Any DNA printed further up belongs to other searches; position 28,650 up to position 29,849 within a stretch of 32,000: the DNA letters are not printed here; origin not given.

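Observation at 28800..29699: Secreted protein built from eight PxDV[YF] helix repeats with a 38-38-38-24 / 39-40-38 spacing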

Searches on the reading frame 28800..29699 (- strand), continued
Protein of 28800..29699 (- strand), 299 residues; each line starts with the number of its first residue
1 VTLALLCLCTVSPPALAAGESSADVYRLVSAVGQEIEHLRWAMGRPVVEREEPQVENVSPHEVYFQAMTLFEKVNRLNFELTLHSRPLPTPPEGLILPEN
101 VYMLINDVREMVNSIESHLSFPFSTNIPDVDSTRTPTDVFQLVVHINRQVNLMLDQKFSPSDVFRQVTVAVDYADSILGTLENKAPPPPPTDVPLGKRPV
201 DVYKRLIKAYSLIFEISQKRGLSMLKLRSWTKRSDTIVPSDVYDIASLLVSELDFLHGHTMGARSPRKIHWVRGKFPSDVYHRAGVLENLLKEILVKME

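Call 33: find_encoding_contigs(protein=P0002, flank=6000, max_places=1)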
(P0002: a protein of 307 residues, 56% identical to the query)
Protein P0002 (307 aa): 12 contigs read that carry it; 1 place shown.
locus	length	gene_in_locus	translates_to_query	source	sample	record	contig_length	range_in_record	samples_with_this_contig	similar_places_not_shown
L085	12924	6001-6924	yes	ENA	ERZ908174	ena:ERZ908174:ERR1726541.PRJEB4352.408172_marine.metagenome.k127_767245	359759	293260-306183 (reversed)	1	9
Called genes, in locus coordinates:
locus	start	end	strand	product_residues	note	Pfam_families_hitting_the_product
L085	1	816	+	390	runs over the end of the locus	PF00817:IMS, PF11798:IMS_HHH, PF21999:IMS_HHH_1 (weak), PF11799:IMS_C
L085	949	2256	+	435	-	-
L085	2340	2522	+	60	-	-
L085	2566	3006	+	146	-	PF02050:FliJ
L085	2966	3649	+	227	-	-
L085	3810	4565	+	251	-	PF01416:PseudoU_synth_1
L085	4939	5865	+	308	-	PF02329:HDC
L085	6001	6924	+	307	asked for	-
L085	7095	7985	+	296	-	PF00924:MS_channel_2nd, PF21082:MS_channel_3rd (weak)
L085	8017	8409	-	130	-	PF01894:YjbQ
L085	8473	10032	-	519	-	PF00583:Acetyltransf_1, PF13508:Acetyltransf_7 (faint), PF00795:CN_hydrolase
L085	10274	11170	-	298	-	PF00497:SBP_bac_3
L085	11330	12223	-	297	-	PF00497:SBP_bac_3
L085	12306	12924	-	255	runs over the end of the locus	PF00590:TP_methylase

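Call 34: find_encoding_contigs(protein=P0011, flank=6000, max_places=1)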
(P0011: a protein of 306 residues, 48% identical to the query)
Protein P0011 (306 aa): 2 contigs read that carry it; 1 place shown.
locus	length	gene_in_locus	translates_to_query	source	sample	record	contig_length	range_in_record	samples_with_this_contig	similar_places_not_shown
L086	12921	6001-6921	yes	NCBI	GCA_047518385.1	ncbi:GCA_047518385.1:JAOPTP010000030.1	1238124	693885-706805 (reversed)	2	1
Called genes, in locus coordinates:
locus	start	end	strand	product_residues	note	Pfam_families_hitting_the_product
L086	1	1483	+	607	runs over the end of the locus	PF01336:tRNA_anti-codon, PF00152:tRNA-synt_2, PF02938:GAD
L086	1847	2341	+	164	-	PF01327:Pep_deformylase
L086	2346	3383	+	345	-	PF00551:Formyl_trans_N, PF02911:Formyl_trans_C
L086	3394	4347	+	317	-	PF01075:Glyco_transf_9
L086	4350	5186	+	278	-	PF01976:DUF116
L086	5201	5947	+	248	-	PF01416:PseudoU_synth_1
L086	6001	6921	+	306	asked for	-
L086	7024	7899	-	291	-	PF00669:Flagellin_N, PF00700:Flagellin_C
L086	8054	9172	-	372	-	PF00669:Flagellin_N, PF00700:Flagellin_C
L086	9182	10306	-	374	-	PF00669:Flagellin_N, PF00700:Flagellin_C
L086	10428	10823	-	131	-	PF01894:YjbQ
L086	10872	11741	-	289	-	PF00497:SBP_bac_3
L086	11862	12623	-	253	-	PF00590:TP_methylase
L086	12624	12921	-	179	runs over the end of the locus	PF00929:RNase_T, PF16473:Rv2179c-like (faint)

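Call 35: find_encoding_contigs(protein=P0016, flank=6000, max_places=1)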
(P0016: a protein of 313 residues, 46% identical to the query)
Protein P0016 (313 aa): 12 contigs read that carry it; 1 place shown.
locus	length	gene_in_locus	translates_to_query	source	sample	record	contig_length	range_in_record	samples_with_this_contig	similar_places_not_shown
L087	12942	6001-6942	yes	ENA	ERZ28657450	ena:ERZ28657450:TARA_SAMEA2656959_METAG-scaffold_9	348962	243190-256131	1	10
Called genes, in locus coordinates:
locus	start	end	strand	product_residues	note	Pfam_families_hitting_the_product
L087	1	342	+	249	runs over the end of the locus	PF00588:SpoU_methylase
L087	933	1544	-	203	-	PF03448:MgtE_N (weak)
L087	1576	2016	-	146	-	PF02050:FliJ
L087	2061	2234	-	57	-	-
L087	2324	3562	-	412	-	-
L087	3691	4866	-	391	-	PF00817:IMS, PF11798:IMS_HHH (weak), PF21999:IMS_HHH_1 (weak), PF11799:IMS_C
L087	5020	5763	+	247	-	PF01416:PseudoU_synth_1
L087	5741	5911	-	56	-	-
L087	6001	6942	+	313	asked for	-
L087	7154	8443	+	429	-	PF14537:Cytochrom_c3_2 (faint), PF22113:Mtrc-MtrF_II-IV_dom (faint), PF02335:Cytochrom_C552 (faint), PF09699:Paired_CXXCH_1 (faint), PF14522:Cytochrome_C7 (faint), PF13435:Cytochrome_C554 (faint)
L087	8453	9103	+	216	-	-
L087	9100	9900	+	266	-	PF01292:Ni_hydr_CYTB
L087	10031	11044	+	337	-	-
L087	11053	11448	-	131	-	PF01894:YjbQ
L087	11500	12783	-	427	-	PF14697:Fer4_21 (faint), PF00037:Fer4 (weak), PF12837:Fer4_6 (faint), PF12838:Fer4_7, PF13187:Fer4_9 (weak)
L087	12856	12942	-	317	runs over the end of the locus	PF00497:SBP_bac_3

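Call 36: find_encoding_contigs(protein=P0004, flank=6000, max_places=1)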
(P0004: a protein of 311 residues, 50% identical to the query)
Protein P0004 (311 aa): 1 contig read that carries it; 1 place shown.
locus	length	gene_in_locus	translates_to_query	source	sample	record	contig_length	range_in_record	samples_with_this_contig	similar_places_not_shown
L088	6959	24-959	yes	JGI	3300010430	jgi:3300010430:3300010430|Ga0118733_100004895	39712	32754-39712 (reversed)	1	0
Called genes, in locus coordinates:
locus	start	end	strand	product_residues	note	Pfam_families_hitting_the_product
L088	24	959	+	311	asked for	-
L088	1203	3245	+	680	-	PF22673:MCP-like_PDC_1, PF02743:dCache_1, PF00672:HAMP (weak), PF00015:MCPsignal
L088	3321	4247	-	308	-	PF04055:Radical_SAM, PF13186:SPASM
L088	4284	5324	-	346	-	PF01965:DJ-1_PfpI, PF00165:HTH_AraC (weak), PF12833:HTH_18, PF00165:HTH_AraC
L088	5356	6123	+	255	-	PF13483:Lactamase_B_3, PF00753:Lactamase_B (weak), PF12706:Lactamase_B_2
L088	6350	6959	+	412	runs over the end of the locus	PF02335:Cytochrom_C552 (faint), PF14522:Cytochrome_C7 (faint), PF14537:Cytochrom_c3_2 (faint), PF22113:Mtrc-MtrF_II-IV_dom (faint), PF09699:Paired_CXXCH_1 (faint), PF13435:Cytochrome_C554 (faint)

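Call 38: search_solved_structures(query=A1, max_evalue=10)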
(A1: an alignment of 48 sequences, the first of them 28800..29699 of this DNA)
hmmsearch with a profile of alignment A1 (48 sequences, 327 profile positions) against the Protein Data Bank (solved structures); distinct sequences matched with E-value up to 10: 2.
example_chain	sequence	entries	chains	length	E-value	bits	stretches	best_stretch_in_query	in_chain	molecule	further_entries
5fce_A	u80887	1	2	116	0.26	13.3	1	88-123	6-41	LPXTG family cell surface protein Fms2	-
8svz_A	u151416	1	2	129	1.1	11.3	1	140-176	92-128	Two-component response regulator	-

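Call 39: search_solved_structures(query=A3, max_evalue=1)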
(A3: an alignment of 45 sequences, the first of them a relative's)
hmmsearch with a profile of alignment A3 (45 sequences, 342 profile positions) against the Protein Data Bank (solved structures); distinct sequences matched with E-value up to 1: 24.
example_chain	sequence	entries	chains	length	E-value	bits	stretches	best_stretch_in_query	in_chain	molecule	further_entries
1s16_A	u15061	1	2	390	2.2e-06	30.3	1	218-303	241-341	Topoisomerase IV subunit B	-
9q8b_A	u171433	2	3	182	0.00025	23.6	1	209-311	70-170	Methyl-accepting chemotaxis protein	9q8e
5xua_A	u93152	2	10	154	0.00028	23.4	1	210-320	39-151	Methyl-accepting chemotaxis sensory transducer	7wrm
5xub_A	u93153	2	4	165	0.00063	22.2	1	204-320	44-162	Methyl-accepting chemotaxis sensory transducer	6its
9kup_A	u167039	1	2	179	0.0009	21.7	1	206-320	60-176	Methyl-accepting chemotaxis sensory transducer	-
5xsd_L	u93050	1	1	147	0.007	18.8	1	189-277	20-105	Signal transduction histidine kinase, LytS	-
5xsj_L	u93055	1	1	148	0.0071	18.8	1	189-277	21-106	Signal transduction histidine kinase, LytS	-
3lnu_A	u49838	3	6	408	0.011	18.2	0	7-84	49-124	Topoisomerase IV subunit B | DNA topoisomerase 4 subunit B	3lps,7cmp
9tav_A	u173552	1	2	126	0.039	16.3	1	99-193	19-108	De novo photoenzyme photoABLE2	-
9tau_A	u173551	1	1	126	0.053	15.9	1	99-187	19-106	De novo photoenzyme variant ABLE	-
1vf6_A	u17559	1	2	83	0.07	15.5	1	184-223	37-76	PALS1-associated tight junction protein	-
6x8n_A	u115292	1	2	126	0.093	15.1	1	100-187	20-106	De novo designed ABLE protein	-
6w6x_A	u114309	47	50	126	0.14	14.5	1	100-187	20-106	De novo designed ABLE protein | De novo designed ABLE | D-ABLE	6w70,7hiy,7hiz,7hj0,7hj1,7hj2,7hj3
9tas_A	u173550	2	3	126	0.24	13.7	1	100-187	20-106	De novo photoenzyme photoABLE1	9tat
2a3d_A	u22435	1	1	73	0.37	13.1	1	190-260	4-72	PROTEIN (DE NOVO THREE-HELIX BUNDLE)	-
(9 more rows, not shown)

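Call 45: search_protein_families(library=pfam, proteins=[L007:5104-5862:+, L040:1673-2275:+, L053:5117-5731:+, L064:5274-5840:+, L072:5389-5868:+, L073:5474-5938:+, L075:5154-5783:+, L081:5125-5763:+, L083:3444-4073:+, L061:1715-2434:+], max_evalue=0.01)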
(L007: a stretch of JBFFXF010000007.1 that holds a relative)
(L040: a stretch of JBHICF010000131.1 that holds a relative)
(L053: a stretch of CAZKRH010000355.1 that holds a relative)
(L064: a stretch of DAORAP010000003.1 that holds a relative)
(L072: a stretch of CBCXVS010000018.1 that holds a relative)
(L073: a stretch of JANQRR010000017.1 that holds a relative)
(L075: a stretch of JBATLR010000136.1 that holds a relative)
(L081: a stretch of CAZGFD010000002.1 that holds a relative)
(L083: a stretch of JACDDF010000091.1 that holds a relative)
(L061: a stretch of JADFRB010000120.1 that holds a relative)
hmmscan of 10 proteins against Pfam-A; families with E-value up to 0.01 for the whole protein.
L007:5104-5862:+ (252 aa): 1 family
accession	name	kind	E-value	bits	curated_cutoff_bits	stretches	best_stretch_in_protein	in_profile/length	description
PF09359.15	VTC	-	1.8e-30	106.7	23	1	6-250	2-234/235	VTC domain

L040:1673-2275:+ (200 aa): 0 families

L053:5117-5731:+ (204 aa): 0 families

L064:5274-5840:+ (188 aa): 0 families

L072:5389-5868:+ (159 aa): 1 family
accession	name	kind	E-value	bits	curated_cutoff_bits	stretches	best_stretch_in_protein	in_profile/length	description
PF01584.24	CheW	-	1e-11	45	23.5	1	25-145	20-136/138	CheW-like domain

L073:5474-5938:+ (154 aa): 2 families
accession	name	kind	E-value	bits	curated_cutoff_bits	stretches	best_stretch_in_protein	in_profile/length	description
PF00692.24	dUTPase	-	8.5e-42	142.4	22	1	20-153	2-129/129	dUTPase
PF22769.1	DCD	-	9.9e-10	39.2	27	1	42-126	69-151/153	dCTP deaminase-like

L075:5154-5783:+ (209 aa): 0 families

L081:5125-5763:+ (212 aa): 0 families

L083:3444-4073:+ (209 aa): 0 families

L061:1715-2434:+ (239 aa): 1 family
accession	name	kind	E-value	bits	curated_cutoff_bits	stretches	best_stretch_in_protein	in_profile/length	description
PF11769.13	DUF3313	-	2.3e-49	168.2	26.1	1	33-215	2-186/187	Protein of unknown function (DUF3313)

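Call 54: find_related_loci(query=A4, collection=metagenome_contigs, flank=3500)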
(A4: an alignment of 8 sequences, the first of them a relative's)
Query A4 (345 aa) in metagenome_contigs; peptide patterns used: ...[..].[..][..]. (x = any residue, [..] = any of these).
57 stretches matched a pattern; 24 encode a relative of the query (tblastn E <= 1e-3); 24 distinct loci.
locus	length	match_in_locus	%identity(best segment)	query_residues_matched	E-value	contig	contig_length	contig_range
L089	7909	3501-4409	41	13-320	2e-60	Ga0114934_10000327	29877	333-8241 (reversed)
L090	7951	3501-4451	35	15-336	3e-57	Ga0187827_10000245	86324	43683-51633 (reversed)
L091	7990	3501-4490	36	15-345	4e-57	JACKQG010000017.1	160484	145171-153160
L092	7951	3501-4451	35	15-336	4e-57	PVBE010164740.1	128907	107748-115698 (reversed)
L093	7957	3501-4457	37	15-340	9e-57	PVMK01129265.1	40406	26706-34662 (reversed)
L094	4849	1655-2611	37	15-340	5e-56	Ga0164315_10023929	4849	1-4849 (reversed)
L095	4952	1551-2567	35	8-345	2e-55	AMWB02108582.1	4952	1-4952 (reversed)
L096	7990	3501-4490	34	15-345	4e-54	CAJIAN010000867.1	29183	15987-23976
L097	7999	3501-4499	35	18-345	4e-54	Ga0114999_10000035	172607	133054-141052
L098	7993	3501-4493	33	15-345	3e-53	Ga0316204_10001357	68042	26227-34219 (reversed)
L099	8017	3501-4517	35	9-345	7e-52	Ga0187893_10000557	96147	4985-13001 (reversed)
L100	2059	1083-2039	36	15-340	2e-51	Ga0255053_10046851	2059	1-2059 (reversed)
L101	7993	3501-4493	32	15-345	6e-50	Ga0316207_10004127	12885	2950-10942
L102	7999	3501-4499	32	4-337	2e-47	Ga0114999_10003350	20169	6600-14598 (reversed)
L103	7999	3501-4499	32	4-337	5e-47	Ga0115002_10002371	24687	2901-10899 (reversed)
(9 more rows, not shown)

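Call 59: list_cluster_members(proteins=[P0001])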
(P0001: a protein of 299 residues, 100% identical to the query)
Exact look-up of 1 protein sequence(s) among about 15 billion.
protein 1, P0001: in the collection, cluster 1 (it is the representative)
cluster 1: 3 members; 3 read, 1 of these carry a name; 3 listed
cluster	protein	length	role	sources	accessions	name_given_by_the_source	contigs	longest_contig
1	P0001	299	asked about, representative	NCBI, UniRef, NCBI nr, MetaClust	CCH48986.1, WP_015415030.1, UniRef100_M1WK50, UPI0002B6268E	hypothetical protein [Pseudodesulfovibrio piezophilus] | Uncharacterized protein n=1 Tax=Pseudodesulfovibrio piezophilus (strain DSM 21447 / JCM ... | status=active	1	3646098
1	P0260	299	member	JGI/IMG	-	-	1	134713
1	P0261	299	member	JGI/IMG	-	-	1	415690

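Call 63: find_homologous_proteins(query=P0126, max_evalue=1e-20)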
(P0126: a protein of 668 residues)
Query P0126 (668 aa): 19 proteins with E <= 1e-20 among 8000 candidates.
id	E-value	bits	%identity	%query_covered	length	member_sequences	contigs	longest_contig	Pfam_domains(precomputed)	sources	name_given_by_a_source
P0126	0.0e+0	1474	100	100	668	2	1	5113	-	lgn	-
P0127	2.5e-287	973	68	99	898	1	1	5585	-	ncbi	ncbi:MAG: hypothetical protein ACR2NZ_19240, partial [Rubripirellula sp.]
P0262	6.6e-197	674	51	99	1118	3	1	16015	PF07714.24,PF00069.32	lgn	-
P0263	1.5e-196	673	51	99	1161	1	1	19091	PF07714.24,PF00069.32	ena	-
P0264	5.7e-134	466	40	96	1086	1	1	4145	PF07714.24,PF00069.32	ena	-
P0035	2.1e-105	372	49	44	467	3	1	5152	-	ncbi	ncbi:Uncharacterized protein SCF082_LOCUS12669, partial [Durusdinium trenchii]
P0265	2.3e-75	273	45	48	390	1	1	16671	PF12729.14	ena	-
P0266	2.7e-39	153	34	46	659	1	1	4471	PF00672.31,PF02518.32,PF00512.32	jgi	-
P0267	1.0e-35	142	34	43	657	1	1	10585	PF00672.31,PF02518.32,PF00512.32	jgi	jgi:signal transduction histidine kinase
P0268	1.3e-35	141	32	45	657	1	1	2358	PF00672.31,PF02518.32,PF00512.32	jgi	jgi:signal transduction histidine kinase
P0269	3.9e-34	136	36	42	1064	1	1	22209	PF00672.31,PF02518.32,PF00512.32,PF00072.31,PF01627.29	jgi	-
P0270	7.1e-34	136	31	47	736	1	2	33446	PF00672.31,PF13426.14,PF08448.17,PF02518.32,PF00512.32,PF00989.32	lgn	-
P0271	3.5e-32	130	30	48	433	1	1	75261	-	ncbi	-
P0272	1.3e-31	128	31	49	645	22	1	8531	PF00672.31,PF00211.26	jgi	-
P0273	1.7e-31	128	30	47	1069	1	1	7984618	PF00672.31,PF02518.32,PF00512.32,PF00072.31,PF01627.29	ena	-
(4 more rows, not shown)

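Call 79: predict_structure(alignment_id=A5)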
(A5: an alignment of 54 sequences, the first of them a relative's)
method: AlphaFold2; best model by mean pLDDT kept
length: 668 residues; sequences in the alignment: 54
mean_pLDDT: 90.2   pTM: 0.54
mean pLDDT of the five models: 90.2, 88.8, 88.6, 88.6, 85.9
residues with pLDDT >= 90: 489; 70-90: 125; 50-70: 29; < 50: 25
segments of 3 or more residues with pLDDT < 50: 346-367, 666-668
pLDDT, mean of each block of 10 residues (from residue 1): 79 84 80 87 96 96 96 98 95 95 97 94 94 97 97 86 71 96 98 96 98 95 90 98 98 95 97 96 90 85 82 80 65 72 55 42 48 93 98 97 90 96 96 94 89 97 98 97 97 97 93 93 97 95 97 98 98 97 96 95 96 90 88 98 98 96 52
secondary structure, 60 per line:
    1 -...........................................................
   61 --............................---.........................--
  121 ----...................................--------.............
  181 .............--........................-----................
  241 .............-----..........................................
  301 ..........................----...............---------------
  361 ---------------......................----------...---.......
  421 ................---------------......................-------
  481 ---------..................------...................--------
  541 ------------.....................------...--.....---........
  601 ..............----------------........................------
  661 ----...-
elements in order: H2-60 H63-90 H94-118 H125-159 H168-193 H196-219 H225-253 H259-326 H331-345 H376-397 E408-410 H414-436 H452-473 H490-507 H514-532 H553-573 E580-582 H585-589 H593-614 H631-654

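Call 81: fold_search(model_id=the predicted structure, library=pdb)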
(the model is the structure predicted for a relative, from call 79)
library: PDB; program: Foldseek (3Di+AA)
matches with E <= 10: 380; with E <= 0.001: 0
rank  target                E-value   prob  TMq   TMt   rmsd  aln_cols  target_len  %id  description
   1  3i9y                  2.5e-02  1.00  0.23  0.51   7.1       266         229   10  Crystal structure of the V. parahaemolyticus histidine kinase sensor TorS sensor domain (released 2009-10-06)
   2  2yfb_A                3.2e-02  1.00  0.25  0.60   6.1       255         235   13  X-ray structure of McpS ligand binding domain in complex with succinate (released 2012-04-18)
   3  3o1i_A                3.5e-02  1.00  0.20  0.39   8.8       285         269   12  Crystal Structure of the TorS sensor domain - TorT complex in the absence of ligand (released 2011-12-21)
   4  8wdf                  5.6e-02  1.00  0.20  0.38   9.3       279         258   11  Chemoreceptor PilJ from Pseudomonas aeruginosa PA14 (released 2024-07-24)
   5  3o1j_A                7.5e-02  1.00  0.24  0.48   7.4       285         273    9  Crystal Structure of the TorS sensor domain - TorT complex in the absence of isopropanol (released 2011-12-21)
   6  2yfa_A                1.2e-01  1.00  0.26  0.62   6.0       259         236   12  X-ray structure of McpS ligand binding domain in complex with malate (released 2012-04-18)
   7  7n6g_3R               1.3e-01  0.66  0.13  0.22  43.9       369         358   12  C1 of central pair (released 2022-05-18)
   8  2yfa_B                1.5e-01  1.00  0.25  0.61   6.3       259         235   12  X-ray structure of McpS ligand binding domain in complex with malate (released 2012-04-18)
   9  8pm6                  1.7e-01  0.07  0.08  0.06  37.3       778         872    9  Human bile salt export pump (BSEP) in complex with inhibitor GBM in nanodiscs (released 2023-11-22)
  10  7n6g_3O               1.9e-01  0.47  0.12  0.20  45.2       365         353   14  C1 of central pair (released 2022-05-18)
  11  7n6g_3P               2.0e-01  0.66  0.16  0.25  43.0       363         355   13  C1 of central pair (released 2022-05-18)
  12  5i6j                  2.0e-01  0.23  0.11  0.16  39.2       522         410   10  Crystal Structure of SRGAP2 F-BARx (released 2017-03-08)
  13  9bqx_A                2.2e-01  0.82  0.12  0.29  36.0       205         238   13  Membrane-bound AMPH-1 tube in the presence of GTP (released 2025-05-14)
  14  7sqc_1J               2.4e-01  0.51  0.13  0.23  41.3       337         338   10  Ciliary C1 central pair apparatus isolated from Chlamydomonas reinhardtii (released 2022-04-13)
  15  3o1i_B                2.5e-01  0.99  0.23  0.46   8.5       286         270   10  Crystal Structure of the TorS sensor domain - TorT complex in the absence of ligand (released 2011-12-21)
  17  2yfb_B                3.5e-01  1.00  0.25  0.59   6.3       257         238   12  X-ray structure of McpS ligand binding domain in complex with succinate (released 2012-04-18)
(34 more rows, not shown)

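Call 85: search_protein_families(library=ncbifam, proteins=[L016:6840-7874:+, L033:6867-7901:+, L051:6874-7908:+, L047:6915-7949:+, L014:6924-7958:+, P0066, P0092, P0021, P0051, P0074], max_evalue=0.01)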
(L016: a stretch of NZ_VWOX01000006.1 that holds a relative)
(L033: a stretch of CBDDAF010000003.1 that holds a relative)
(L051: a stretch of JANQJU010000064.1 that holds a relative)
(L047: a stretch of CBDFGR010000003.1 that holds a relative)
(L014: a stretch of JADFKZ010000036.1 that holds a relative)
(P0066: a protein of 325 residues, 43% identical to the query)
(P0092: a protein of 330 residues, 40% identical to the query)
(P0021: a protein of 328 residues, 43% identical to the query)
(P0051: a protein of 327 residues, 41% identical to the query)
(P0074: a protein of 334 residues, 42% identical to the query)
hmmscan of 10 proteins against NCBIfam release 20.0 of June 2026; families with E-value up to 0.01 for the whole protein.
L016:6840-7874:+ (345 aa): 0 families

L033:6867-7901:+ (345 aa): 0 families

L051:6874-7908:+ (345 aa): 1 family
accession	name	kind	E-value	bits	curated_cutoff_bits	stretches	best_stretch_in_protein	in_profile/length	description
TIGR02956.1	TMAO_torS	equivalog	0.001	17.3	676.5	1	12-323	4-296/967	TMAO reductase system sensor histidine kinase/response regulator TorS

L047:6915-7949:+ (345 aa): 0 families

L014:6924-7958:+ (345 aa): 0 families

P0066 (325 aa): 0 families

P0092 (330 aa): 0 families

P0021 (328 aa): 0 families

P0051 (327 aa): 0 families

P0074 (334 aa): 0 families
